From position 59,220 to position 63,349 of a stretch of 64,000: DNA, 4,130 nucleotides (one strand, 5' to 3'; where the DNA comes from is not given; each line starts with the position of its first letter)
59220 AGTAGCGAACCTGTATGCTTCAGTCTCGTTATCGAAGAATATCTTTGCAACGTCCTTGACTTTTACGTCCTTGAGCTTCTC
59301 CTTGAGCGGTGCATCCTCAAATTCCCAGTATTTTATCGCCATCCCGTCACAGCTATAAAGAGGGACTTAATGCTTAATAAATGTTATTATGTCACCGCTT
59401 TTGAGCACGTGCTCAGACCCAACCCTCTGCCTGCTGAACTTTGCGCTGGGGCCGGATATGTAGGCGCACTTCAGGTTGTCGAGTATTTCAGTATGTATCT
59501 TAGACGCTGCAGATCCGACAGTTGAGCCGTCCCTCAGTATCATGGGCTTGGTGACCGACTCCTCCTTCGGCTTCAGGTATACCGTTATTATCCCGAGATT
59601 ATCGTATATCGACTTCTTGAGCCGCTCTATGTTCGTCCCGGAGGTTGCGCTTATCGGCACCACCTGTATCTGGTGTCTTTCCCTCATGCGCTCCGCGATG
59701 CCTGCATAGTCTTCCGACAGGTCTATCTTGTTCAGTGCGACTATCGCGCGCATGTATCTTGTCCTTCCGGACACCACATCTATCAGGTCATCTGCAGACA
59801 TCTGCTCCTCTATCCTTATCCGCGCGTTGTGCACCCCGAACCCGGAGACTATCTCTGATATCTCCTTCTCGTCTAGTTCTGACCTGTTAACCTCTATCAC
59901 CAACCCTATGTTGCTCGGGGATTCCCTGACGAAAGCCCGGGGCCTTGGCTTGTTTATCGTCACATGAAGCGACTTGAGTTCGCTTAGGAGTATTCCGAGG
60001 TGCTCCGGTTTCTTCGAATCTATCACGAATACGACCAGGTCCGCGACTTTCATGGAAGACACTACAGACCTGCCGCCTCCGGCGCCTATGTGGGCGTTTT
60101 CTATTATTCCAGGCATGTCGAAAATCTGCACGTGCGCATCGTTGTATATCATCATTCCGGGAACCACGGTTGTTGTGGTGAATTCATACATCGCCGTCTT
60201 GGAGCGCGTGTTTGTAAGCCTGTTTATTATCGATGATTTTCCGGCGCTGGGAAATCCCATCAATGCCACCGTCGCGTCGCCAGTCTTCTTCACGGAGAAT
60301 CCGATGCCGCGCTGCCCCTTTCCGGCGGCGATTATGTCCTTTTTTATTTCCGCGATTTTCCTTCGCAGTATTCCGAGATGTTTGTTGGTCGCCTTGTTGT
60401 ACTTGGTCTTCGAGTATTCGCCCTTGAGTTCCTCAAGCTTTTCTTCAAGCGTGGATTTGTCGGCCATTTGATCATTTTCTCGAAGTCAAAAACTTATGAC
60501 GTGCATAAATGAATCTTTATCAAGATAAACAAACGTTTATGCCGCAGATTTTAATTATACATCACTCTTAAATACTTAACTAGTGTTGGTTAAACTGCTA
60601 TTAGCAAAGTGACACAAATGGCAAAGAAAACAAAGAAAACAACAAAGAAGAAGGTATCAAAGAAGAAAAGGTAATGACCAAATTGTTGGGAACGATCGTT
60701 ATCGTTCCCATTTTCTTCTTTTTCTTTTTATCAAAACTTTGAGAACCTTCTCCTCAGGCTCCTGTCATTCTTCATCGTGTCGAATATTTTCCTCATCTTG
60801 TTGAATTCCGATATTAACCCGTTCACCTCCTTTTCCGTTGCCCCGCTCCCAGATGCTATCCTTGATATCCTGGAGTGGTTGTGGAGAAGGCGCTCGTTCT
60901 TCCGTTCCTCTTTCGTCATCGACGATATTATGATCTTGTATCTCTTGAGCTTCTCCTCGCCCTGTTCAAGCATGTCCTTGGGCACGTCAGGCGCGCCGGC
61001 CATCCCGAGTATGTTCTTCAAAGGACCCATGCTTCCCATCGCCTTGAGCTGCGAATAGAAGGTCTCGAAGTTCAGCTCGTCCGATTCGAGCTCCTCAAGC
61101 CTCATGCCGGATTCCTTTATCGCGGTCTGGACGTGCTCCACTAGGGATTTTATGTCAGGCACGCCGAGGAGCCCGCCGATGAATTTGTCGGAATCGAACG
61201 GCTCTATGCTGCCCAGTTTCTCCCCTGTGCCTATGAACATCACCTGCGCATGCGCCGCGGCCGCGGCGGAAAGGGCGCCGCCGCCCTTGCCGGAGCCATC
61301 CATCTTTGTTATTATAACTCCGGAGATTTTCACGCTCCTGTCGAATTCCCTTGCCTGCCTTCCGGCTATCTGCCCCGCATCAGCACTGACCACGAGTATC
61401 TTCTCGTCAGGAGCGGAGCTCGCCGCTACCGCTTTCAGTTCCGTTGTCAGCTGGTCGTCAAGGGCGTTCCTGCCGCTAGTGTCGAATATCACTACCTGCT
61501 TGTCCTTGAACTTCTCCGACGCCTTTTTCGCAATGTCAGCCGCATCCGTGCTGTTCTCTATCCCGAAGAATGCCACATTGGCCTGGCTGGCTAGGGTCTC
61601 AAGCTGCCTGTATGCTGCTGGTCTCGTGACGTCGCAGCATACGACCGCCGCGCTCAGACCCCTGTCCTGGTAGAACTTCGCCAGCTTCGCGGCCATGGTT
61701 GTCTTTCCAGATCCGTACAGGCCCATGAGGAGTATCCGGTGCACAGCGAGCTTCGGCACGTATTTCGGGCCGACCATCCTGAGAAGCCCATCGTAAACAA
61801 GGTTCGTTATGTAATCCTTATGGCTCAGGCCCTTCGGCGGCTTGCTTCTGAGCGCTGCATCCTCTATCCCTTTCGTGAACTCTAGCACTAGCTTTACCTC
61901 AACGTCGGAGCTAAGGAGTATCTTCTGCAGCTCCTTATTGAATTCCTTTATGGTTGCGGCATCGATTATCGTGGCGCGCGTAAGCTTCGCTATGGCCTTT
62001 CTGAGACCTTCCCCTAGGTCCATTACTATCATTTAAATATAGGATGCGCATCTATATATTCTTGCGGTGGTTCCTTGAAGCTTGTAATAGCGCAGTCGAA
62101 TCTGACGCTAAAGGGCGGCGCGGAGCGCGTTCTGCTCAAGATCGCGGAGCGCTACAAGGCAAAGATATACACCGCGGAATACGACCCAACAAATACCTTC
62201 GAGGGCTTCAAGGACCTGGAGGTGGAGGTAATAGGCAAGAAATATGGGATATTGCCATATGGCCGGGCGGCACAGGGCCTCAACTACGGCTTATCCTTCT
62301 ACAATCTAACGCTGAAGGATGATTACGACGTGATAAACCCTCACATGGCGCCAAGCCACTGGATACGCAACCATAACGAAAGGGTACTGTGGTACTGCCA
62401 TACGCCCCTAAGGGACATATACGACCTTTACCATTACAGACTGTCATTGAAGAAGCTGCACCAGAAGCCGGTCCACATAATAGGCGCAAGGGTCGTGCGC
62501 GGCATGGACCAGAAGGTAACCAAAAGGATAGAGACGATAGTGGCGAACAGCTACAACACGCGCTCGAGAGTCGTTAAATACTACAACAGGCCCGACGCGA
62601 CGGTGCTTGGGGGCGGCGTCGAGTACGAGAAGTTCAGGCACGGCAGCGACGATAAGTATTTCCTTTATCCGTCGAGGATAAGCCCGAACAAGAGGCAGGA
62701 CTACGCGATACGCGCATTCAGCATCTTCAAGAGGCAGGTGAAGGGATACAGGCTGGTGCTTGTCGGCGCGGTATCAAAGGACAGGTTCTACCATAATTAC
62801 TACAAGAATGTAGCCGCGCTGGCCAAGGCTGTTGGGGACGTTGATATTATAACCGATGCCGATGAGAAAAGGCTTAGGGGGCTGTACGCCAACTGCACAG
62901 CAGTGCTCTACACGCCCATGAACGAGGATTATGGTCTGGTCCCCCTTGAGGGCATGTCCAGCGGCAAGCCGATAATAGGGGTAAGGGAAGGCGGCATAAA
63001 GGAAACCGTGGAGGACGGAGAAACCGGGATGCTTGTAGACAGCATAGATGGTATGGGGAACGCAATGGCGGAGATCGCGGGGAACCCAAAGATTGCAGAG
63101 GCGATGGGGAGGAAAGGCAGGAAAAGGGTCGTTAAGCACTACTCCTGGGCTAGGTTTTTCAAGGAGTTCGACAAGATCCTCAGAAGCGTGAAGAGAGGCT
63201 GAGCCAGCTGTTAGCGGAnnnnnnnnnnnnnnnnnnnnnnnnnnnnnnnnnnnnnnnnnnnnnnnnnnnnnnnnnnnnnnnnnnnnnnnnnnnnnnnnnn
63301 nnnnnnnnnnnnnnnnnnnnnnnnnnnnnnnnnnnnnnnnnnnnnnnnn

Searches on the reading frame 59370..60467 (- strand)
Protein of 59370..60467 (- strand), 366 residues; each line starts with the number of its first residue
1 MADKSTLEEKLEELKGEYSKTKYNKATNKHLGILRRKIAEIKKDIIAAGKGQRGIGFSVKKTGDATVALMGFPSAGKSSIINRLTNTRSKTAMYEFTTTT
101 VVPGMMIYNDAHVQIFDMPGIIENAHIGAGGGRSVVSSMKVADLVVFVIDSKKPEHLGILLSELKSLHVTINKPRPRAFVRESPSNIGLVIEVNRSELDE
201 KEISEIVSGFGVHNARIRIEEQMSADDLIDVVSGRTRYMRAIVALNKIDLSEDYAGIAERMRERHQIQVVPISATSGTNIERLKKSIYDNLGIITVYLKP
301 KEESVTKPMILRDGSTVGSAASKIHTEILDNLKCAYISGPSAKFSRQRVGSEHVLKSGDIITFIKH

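Call 53: search_protein_families(library=pfam, proteins=[window:59370-60467:-], max_evalue=0.001)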
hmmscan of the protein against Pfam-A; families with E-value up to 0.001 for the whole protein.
window:59370-60467:- (366 aa): 8 families
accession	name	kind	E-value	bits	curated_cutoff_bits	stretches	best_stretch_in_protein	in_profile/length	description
PF16897.10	MMR_HSR1_Xtn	-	5.7e-24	84.6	35.2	1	192-292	9-105/106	C-terminal region of MMR_HSR1 domain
PF01926.29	MMR_HSR1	-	5e-22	78.6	21.9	1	66-167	1-99/113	50S ribosome-binding GTPase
PF02421.24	FeoB_N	-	8.3e-15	55.1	27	1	66-167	2-104/156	Ferrous iron transport protein B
PF02824.27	TGS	-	7.1e-12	45.6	22.2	1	294-365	1-60/60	TGS domain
PF03193.22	RsgA_GTPase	-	1.5e-07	31.8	30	0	238-291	53-108/174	RsgA GTPase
PF00025.27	Arf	-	5e-05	23.3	22.3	0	64-167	14-107/174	ADP-ribosylation factor family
PF00009.33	GTP_EFTU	-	0.00043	20.4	26.5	0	236-289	119-184/188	Elongation factor Tu GTP binding domain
PF00350.29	Dynamin_N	-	0.00089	19.8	27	0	67-88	1-22/168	Dynamin family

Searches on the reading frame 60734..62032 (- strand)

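Call 53: search_protein_families(library=pfam, proteins=[window:60734-62032:-], max_evalue=0.001)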
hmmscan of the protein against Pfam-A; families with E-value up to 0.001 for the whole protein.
window:60734-62032:- (433 aa): 10 families
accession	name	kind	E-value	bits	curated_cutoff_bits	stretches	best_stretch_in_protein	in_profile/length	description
PF00448.28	SRP54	-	1.2e-58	198.4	22.7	1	99-289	3-195/196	SRP54-type protein, GTPase domain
PF02978.25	SRP_SPB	-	5.8e-27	94.4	27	1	320-416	2-90/91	Signal peptide binding domain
PF02881.24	SRP54_N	-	3e-13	50.2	22.4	1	6-82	1-74/75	SRP54-type protein, helical bundle domain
PF13207.12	AAA_17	-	2.9e-06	28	27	1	103-229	1-122/136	AAA domain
PF01656.29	CbiA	-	5.7e-06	26.7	25.4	1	107-248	9-87/125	CobQ/CobB/MinD/ParA nucleotide binding domain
PF18475.7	PIN7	-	0.00033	21.7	34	1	142-220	13-91/103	PIN domain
PF13671.12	AAA_33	-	0.00068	20.4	27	0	100-228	2-117/143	AAA domain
PF02492.25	cobW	-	0.00068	19.7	20.7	0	100-247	3-156/180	CobW/HypB/UreG, nucleotide-binding domain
PF13245.12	AAA_19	-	0.00069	20.2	25.1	0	99-186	13-99/134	AAA domain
PF13191.12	AAA_16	-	0.00077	20.4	32.6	0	100-221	27-142/167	AAA ATPase domain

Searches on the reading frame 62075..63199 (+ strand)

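Call 53: search_protein_families(library=pfam, proteins=[window:62075-63199:+], max_evalue=0.001)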
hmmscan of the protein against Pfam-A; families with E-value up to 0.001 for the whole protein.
window:62075-63199:+ (375 aa): 5 families
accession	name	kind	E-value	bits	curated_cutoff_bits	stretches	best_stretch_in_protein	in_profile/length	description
PF00534.26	Glycos_transf_1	-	2.7e-25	89.3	26.4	1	186-351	8-172/172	Glycosyl transferases group 1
PF13692.12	Glyco_trans_1_4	-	9.8e-18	65.2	27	1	194-334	2-139/142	Glycosyl transferases group 1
PF13524.12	Glyco_trans_1_2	-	1.2e-08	35.4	25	1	221-364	11-141/144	Glycosyl transferase-like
PF13439.12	Glyco_transf_4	-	1.9e-08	35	28.5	1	14-183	2-167/170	Glycosyltransferase Family 4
PF20706.3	GT4-conflict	-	2.3e-06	27.3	26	1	200-358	204-378/385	Family 4 Glycosyltransferase in conflict systems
